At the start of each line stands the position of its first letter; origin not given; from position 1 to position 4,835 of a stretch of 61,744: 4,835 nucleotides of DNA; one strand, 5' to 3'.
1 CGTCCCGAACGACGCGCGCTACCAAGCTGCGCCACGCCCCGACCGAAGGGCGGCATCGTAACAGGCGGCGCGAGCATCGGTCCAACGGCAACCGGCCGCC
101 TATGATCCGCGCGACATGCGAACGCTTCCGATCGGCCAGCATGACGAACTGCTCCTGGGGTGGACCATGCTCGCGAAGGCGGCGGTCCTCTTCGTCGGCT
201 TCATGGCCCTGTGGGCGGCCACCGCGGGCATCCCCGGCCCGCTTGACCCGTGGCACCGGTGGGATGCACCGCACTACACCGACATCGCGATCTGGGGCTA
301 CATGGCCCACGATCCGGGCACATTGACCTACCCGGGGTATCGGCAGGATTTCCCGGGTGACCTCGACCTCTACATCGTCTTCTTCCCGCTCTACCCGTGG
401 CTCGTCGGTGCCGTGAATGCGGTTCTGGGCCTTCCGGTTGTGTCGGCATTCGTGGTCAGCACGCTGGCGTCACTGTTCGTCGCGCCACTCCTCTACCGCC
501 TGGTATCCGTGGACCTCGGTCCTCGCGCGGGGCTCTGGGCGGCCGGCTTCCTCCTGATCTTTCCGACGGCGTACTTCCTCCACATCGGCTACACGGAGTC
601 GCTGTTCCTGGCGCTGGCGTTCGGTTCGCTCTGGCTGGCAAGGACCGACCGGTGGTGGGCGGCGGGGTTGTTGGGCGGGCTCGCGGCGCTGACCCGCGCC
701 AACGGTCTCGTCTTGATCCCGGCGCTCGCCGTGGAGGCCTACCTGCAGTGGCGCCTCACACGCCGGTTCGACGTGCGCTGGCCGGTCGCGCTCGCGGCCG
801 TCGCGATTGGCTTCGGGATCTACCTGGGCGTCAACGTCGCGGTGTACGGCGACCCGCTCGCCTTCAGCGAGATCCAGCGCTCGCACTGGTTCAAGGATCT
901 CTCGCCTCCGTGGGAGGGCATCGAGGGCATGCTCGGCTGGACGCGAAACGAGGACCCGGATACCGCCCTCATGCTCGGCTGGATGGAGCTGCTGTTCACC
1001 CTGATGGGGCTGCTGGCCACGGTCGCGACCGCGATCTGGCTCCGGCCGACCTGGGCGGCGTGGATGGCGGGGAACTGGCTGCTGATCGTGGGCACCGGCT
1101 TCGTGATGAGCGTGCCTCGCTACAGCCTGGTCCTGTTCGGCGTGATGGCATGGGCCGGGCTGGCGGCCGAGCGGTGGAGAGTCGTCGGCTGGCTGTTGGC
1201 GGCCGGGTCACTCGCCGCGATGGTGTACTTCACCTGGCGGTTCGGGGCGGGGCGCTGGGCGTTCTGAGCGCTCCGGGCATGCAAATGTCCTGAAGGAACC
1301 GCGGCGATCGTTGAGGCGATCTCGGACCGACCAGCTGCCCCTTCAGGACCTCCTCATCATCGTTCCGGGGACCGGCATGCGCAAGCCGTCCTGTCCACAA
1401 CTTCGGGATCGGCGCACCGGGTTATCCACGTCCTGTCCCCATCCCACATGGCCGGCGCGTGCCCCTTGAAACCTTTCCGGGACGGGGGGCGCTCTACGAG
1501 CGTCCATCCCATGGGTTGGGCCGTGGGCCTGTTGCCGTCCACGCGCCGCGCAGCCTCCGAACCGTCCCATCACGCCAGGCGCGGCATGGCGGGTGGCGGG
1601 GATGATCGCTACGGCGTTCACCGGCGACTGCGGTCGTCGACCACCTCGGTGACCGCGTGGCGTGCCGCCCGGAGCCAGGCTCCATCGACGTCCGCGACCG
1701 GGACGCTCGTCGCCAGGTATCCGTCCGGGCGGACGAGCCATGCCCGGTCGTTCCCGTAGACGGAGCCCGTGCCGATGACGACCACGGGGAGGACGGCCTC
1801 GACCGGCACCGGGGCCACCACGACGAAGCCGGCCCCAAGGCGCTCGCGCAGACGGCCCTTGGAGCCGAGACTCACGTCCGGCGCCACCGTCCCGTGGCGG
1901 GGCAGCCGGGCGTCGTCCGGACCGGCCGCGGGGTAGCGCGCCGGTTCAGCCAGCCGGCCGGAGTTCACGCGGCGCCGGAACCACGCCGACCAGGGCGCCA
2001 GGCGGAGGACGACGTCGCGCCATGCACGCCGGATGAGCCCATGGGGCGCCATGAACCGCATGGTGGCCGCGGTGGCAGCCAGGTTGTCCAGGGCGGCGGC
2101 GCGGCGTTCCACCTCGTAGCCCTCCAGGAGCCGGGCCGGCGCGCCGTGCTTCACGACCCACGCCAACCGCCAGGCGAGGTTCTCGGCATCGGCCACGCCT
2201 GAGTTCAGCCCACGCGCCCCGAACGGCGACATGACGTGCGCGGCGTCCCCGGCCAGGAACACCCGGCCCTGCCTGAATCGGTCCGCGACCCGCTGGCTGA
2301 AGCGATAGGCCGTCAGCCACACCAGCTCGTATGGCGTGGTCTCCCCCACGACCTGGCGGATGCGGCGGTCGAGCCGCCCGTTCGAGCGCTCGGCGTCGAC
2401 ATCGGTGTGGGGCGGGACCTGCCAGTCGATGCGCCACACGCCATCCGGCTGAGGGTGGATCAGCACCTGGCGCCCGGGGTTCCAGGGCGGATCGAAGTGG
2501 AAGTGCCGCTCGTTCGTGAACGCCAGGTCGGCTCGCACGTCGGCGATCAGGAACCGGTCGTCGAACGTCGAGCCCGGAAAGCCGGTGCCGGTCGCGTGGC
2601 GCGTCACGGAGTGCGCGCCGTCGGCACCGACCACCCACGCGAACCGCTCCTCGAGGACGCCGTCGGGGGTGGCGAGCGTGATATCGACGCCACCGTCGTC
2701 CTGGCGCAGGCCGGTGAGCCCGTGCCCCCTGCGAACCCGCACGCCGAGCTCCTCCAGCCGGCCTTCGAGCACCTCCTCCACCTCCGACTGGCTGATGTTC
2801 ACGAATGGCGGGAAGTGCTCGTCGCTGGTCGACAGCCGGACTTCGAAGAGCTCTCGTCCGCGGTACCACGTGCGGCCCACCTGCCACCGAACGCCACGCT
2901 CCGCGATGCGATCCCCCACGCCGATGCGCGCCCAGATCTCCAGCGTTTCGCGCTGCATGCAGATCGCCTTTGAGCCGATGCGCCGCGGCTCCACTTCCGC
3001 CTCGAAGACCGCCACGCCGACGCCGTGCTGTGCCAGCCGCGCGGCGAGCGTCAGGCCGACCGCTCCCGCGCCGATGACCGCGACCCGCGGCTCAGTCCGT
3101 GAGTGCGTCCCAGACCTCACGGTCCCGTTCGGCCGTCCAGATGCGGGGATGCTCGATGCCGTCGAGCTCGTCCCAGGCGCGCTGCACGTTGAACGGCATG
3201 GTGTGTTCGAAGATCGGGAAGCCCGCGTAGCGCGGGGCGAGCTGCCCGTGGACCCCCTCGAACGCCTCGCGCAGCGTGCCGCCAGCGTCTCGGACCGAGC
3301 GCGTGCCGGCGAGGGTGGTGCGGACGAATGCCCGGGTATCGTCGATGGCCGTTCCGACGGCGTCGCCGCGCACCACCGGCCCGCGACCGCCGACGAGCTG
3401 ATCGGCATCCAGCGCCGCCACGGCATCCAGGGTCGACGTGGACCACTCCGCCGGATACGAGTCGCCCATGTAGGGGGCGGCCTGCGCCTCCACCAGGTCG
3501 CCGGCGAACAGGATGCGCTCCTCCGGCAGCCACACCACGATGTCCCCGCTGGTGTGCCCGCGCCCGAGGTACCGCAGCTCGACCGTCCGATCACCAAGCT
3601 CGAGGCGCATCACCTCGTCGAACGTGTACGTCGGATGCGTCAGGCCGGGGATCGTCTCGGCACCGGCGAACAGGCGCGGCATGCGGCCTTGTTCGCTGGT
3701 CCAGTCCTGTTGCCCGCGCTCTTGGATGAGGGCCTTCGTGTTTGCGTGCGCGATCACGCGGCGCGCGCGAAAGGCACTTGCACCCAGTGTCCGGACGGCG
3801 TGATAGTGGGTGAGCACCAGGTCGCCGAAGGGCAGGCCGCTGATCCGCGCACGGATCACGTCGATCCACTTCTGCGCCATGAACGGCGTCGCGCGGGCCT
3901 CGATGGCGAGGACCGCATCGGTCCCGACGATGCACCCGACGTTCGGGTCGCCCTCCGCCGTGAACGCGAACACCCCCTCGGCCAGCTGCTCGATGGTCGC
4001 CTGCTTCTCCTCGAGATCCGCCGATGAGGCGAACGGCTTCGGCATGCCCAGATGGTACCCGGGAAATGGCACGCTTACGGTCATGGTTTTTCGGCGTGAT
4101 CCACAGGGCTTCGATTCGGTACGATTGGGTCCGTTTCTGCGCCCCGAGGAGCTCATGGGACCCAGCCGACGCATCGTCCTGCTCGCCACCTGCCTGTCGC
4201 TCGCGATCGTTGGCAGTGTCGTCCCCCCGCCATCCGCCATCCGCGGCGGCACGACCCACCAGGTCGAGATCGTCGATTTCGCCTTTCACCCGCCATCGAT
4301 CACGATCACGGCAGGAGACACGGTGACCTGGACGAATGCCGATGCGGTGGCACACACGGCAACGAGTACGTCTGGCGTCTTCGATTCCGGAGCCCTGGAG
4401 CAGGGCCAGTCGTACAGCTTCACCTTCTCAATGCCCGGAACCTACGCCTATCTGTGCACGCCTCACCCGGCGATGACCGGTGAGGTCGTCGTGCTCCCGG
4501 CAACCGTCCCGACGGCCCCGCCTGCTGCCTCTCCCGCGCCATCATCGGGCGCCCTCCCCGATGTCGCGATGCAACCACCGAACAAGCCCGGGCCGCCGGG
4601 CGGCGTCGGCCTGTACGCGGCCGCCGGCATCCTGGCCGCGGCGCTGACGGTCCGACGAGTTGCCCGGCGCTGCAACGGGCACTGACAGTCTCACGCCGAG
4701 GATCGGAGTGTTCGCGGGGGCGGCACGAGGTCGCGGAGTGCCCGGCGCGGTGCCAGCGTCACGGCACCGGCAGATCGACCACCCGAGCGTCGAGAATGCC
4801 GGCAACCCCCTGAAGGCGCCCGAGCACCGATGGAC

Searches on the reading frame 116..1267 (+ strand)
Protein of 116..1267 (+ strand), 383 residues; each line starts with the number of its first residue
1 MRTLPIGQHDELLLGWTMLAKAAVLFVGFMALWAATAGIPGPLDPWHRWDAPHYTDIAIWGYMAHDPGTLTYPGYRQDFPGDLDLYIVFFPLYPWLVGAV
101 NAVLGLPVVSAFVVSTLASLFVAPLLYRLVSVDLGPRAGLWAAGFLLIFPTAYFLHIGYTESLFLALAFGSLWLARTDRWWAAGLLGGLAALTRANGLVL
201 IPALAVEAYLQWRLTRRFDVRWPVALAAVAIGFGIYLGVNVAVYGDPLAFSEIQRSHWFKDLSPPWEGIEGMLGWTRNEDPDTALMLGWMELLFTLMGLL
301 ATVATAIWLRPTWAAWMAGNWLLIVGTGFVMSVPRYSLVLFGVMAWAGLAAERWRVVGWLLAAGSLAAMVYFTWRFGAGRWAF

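Call 7: search_protein_families(library=pfam, proteins=[window:116-1267:+], max_evalue=0.01)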
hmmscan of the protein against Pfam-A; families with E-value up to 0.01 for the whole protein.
window:116-1267:+ (383 aa): 2 families
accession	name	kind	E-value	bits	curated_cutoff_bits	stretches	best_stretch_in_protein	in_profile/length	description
PF13231.12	PMT_2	-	3.6e-08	34.2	26.1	1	91-231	4-151/160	Dolichyl-phosphate-mannose-protein mannosyltransferase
PF04188.19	Mannosyl_trans2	-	1.6e-07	31.5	22.4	1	48-203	60-208/443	Mannosyltransferase (PIG-V)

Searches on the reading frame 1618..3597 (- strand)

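Call 7: search_protein_families(library=pfam, proteins=[window:1618-3597:-], max_evalue=0.01)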
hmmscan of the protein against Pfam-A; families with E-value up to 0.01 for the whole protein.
window:1618-3597:- (659 aa): 11 families
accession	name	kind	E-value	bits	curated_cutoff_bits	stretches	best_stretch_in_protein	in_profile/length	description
PF01494.25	FAD_binding_3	-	5.9e-61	207.1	22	1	171-504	3-344/349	FAD binding domain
PF07992.20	Pyr_redox_2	-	3.2e-07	30.5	26.1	1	169-204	141-177/291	Pyridine nucleotide-disulphide oxidoreductase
PF00070.33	Pyr_redox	-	3.8e-07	31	22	1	171-205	1-35/82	Pyridine nucleotide-disulphide oxidoreductase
PF01266.30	DAO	-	1.3e-06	28.6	27.9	1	171-203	1-33/353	FAD dependent oxidoreductase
PF13450.12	NAD_binding_8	-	4.9e-05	24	21.9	1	174-201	1-28/68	NAD(P)-binding Rossmann-like domain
PF03486.20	HI0933_like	-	0.0003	20.8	50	0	171-203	2-34/244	HI0933-like protein Rossmann domain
PF02558.23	ApbA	-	0.0021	18.1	22.2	1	172-196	1-25/150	Ketopantoate reductase PanE/ApbA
PF01946.23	Thi4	-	0.0052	16.5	26.2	1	169-204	17-53/235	Thi4 family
PF00890.30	FAD_binding_2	-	0.0058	16.3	20.4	0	172-201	2-31/414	FAD binding domain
PF05834.18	Lycopene_cycl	-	0.008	15.7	23.4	0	172-292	2-108/380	Lycopene cyclase protein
PF02737.24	3HCDH_N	-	0.0095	16.3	22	0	172-205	2-35/180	3-hydroxyacyl-CoA dehydrogenase, NAD binding domain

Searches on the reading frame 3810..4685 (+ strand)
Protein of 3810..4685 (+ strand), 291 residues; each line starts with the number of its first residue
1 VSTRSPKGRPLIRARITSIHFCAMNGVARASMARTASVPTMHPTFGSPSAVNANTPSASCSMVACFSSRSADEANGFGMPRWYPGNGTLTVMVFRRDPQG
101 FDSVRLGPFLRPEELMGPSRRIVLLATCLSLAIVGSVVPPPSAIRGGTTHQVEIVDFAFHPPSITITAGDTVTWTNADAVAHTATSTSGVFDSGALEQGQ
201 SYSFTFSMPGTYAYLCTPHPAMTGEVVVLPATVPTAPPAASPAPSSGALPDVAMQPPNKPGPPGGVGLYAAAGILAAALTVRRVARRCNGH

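Call 7: search_protein_families(library=pfam, proteins=[window:3810-4685:+], max_evalue=0.01)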
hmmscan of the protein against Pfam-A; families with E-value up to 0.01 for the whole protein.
window:3810-4685:+ (291 aa): 2 families
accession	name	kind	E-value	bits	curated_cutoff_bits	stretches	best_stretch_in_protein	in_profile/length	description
PF00127.26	Copper-bind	-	1.3e-13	51.7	21.2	1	151-228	6-98/99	Copper binding proteins, plastocyanin/azurin family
PF13473.12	Cupredoxin_1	-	3.6e-08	33.8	27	1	142-228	15-104/104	Cupredoxin-like domain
